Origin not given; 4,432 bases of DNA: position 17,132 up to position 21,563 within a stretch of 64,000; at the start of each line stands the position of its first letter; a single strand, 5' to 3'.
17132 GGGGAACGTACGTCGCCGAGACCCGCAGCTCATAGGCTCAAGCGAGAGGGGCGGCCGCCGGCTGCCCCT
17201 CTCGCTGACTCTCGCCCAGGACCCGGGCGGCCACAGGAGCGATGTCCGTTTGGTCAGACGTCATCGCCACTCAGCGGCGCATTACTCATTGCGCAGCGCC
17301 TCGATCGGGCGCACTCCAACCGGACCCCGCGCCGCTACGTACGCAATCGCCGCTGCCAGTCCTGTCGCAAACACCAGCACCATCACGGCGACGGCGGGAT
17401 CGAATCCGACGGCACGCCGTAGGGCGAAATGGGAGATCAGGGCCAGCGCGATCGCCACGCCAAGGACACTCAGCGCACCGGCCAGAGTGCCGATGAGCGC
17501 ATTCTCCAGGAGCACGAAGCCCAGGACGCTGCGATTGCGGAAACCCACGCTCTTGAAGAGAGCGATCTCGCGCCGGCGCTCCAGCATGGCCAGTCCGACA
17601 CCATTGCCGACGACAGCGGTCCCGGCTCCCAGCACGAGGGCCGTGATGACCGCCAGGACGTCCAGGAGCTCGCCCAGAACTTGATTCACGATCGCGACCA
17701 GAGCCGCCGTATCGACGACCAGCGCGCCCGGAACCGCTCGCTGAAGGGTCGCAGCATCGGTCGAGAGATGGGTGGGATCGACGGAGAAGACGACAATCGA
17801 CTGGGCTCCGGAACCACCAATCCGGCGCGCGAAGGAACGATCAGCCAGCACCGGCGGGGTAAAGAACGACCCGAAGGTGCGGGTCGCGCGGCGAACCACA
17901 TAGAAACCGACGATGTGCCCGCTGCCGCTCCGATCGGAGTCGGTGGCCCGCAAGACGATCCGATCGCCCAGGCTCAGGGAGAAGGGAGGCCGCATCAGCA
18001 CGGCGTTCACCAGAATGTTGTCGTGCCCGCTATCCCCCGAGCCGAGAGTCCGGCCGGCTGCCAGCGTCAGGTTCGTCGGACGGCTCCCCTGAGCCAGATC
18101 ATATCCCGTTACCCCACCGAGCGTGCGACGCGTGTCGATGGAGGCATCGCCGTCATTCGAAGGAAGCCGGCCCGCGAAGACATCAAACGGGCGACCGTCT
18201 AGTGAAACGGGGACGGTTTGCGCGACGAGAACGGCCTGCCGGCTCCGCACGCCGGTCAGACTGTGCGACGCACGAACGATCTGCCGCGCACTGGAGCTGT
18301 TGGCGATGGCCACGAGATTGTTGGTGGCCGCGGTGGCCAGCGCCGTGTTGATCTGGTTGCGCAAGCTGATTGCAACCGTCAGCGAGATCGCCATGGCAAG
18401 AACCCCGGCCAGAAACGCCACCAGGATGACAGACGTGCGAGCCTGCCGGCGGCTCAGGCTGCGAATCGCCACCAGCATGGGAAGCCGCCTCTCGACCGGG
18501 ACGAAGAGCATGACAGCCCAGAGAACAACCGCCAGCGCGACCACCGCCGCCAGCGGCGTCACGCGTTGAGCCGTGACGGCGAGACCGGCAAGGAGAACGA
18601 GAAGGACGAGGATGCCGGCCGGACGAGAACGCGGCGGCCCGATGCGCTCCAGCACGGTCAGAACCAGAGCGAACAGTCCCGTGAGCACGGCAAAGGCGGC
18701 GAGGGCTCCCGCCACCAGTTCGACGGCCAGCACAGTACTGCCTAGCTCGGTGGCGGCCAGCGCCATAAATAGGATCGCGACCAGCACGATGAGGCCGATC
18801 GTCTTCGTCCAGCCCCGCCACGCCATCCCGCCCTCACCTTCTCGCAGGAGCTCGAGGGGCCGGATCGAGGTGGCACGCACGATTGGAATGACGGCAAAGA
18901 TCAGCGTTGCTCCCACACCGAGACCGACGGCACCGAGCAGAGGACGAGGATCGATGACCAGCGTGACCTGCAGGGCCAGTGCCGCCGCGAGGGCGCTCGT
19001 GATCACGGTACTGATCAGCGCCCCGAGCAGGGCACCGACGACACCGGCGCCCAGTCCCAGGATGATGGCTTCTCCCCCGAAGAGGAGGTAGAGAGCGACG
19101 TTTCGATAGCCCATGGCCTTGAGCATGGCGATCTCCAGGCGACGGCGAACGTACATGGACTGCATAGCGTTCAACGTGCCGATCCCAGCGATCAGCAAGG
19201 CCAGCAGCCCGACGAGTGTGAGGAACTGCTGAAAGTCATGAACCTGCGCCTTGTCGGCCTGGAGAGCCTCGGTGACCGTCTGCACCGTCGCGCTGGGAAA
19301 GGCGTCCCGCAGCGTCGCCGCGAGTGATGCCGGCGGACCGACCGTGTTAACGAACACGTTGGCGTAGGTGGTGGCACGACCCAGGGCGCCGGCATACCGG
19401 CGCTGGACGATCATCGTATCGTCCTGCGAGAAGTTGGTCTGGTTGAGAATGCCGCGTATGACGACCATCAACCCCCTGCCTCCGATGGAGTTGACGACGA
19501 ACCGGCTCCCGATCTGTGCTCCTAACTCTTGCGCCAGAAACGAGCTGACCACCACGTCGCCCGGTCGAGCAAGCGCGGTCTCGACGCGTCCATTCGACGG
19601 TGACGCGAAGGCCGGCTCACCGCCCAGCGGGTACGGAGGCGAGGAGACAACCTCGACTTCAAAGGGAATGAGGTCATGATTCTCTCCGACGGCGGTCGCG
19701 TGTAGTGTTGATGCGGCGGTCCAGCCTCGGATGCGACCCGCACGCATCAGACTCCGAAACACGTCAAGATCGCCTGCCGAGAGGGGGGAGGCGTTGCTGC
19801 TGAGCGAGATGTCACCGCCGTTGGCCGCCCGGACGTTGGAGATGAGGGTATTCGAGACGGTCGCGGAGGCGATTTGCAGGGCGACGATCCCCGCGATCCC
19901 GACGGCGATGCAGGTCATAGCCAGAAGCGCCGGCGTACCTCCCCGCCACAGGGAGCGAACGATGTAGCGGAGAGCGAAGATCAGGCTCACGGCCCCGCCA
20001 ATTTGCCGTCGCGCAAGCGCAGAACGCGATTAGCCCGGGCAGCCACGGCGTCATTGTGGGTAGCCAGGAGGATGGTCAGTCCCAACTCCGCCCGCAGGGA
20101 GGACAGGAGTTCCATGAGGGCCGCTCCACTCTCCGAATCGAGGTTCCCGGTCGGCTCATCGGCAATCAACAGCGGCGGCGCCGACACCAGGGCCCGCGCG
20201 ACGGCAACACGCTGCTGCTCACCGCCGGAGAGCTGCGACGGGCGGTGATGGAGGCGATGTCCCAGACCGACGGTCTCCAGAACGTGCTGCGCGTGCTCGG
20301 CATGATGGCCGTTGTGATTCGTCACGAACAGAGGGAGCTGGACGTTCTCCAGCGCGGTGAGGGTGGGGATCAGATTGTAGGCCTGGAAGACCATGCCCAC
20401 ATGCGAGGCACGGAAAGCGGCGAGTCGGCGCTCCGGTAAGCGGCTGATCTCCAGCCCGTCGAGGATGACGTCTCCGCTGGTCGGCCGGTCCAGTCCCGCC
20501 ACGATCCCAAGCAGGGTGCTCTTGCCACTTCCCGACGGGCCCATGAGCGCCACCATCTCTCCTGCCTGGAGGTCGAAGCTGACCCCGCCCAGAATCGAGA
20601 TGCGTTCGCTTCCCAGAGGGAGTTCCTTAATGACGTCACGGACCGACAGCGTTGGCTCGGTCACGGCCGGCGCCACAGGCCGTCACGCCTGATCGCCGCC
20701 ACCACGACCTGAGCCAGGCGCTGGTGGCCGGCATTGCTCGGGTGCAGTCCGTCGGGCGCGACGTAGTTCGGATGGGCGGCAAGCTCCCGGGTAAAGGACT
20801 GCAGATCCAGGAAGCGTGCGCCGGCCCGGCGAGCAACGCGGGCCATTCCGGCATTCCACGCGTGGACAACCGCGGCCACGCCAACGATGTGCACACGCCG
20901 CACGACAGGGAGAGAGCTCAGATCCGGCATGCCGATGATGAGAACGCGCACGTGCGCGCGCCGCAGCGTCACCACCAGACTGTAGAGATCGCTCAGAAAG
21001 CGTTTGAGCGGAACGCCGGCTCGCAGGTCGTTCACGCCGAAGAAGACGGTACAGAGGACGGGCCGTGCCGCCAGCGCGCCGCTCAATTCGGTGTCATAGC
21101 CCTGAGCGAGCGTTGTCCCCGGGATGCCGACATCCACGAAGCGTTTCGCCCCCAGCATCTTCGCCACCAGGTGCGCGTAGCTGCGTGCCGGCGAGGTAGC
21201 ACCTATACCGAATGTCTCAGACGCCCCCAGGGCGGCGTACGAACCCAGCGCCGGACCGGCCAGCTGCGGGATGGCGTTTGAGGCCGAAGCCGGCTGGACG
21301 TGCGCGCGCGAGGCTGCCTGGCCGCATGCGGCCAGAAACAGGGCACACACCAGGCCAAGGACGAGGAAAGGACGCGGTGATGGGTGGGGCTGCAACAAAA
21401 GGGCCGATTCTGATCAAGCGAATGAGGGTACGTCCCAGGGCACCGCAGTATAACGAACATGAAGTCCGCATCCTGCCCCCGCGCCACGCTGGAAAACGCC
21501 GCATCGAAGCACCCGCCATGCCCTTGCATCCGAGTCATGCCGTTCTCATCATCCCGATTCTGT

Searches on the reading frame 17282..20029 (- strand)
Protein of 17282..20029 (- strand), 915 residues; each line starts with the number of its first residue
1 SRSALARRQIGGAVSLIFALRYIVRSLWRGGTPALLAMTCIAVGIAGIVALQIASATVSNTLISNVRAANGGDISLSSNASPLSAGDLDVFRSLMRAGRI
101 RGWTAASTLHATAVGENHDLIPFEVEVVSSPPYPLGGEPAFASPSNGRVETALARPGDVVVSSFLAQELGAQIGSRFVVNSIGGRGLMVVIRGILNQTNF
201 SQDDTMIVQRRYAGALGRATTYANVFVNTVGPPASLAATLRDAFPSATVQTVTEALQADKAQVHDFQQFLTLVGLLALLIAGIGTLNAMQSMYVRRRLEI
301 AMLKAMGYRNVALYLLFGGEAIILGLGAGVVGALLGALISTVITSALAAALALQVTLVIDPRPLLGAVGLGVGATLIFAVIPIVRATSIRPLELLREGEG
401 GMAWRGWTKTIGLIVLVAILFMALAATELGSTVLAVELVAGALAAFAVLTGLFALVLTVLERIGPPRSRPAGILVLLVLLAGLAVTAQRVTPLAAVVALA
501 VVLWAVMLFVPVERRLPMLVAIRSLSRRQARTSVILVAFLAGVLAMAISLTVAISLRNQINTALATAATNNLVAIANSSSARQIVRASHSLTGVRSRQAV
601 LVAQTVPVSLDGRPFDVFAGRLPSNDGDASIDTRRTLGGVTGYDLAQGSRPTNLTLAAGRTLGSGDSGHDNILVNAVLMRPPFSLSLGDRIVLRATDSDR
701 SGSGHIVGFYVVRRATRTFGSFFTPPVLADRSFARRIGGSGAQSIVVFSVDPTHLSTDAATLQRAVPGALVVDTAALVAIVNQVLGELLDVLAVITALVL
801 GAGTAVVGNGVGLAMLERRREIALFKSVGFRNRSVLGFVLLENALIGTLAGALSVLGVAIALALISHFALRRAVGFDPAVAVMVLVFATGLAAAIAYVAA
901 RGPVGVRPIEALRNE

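Call 10: search_protein_families(library=pfam, proteins=[window:17282-20029:-], max_evalue=0.0001)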
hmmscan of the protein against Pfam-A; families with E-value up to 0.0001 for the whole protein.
window:17282-20029:- (915 aa): 1 family
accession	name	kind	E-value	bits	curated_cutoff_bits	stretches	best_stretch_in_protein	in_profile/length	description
PF02687.27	FtsX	-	3.6e-24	85.5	25.5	2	272-389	2-118/120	FtsX-like permease C-terminal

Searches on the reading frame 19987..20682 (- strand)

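Call 62: search_protein_families(library=pfam, proteins=[window:19987-20682:-], max_evalue=0.001)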
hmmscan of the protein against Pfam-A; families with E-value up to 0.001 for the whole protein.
window:19987-20682:- (231 aa): 4 families
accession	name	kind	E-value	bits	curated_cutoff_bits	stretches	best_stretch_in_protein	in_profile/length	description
PF00005.33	ABC_tran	-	1.4e-37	129.8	25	1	32-178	2-136/137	ABC transporter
PF13304.12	AAA_21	-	3e-07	31.3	27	1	83-213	171-302/304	AAA domain, putative AbiEii toxin, Type IV TA system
PF02463.25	SMC_N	-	1.8e-05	24.7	40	0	129-223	121-211/220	RecF/RecN/SMC N terminal domain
PF13555.12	AAA_29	-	0.0002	21.5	27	1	35-58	16-39/61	P-loop containing region of AAA domain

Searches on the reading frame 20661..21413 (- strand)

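Call 62: search_protein_families(library=pfam, proteins=[window:20661-21413:-], max_evalue=0.001)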
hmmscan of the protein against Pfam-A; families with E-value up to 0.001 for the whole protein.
window:20661-21413:- (250 aa): 2 families
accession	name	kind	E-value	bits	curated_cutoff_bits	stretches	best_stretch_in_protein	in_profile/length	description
PF13472.12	Lipase_GDSL_2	-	6.3e-25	89.1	32.9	1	61-232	1-178/178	GDSL-like Lipase/Acylhydrolase family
PF00657.28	Lipase_GDSL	-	6.1e-11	43.3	23.6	1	60-235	2-206/208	GDSL-like Lipase/Acylhydrolase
